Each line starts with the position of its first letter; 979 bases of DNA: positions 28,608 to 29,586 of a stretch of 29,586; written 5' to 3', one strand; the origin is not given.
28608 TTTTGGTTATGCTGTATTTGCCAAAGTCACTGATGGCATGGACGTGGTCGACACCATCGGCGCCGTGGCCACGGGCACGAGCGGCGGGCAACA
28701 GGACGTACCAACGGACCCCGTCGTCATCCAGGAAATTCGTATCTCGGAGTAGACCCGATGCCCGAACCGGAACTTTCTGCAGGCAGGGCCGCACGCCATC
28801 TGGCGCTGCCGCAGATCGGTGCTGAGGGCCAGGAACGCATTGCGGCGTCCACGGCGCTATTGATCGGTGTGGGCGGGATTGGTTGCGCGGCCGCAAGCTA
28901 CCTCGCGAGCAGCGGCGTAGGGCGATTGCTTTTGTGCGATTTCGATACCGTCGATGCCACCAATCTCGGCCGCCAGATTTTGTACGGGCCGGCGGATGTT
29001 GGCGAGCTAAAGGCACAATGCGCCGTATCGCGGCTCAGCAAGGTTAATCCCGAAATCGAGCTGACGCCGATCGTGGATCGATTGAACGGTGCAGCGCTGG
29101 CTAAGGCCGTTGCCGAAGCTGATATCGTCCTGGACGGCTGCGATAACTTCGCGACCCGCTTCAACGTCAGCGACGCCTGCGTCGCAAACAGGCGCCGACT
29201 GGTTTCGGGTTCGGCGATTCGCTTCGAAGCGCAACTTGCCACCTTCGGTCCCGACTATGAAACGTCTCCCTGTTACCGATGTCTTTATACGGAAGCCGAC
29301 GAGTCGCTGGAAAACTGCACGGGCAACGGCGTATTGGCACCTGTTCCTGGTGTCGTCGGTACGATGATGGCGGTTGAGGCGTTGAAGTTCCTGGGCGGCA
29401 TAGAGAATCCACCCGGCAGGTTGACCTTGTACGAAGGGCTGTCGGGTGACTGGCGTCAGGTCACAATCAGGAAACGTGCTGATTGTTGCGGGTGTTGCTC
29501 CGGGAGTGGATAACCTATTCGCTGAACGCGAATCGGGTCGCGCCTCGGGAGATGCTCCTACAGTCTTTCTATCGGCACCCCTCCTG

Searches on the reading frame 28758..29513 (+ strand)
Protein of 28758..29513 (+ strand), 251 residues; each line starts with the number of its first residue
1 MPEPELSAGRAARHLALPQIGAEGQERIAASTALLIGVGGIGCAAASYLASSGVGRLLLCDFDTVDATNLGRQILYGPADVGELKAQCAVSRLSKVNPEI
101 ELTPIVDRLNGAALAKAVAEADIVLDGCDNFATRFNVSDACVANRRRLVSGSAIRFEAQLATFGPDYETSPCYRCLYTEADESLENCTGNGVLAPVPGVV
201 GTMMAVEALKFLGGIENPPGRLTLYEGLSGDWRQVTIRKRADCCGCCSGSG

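Call 59: search_protein_families(library=pfam, proteins=[window:28758-29513:+], max_evalue=0.00001)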
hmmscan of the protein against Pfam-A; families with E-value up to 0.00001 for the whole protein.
window:28758-29513:+ (251 aa): 1 family
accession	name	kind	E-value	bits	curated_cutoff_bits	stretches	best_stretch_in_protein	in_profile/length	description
PF00899.27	ThiF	-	1.3e-70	237.7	28.1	1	12-244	2-236/238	ThiF family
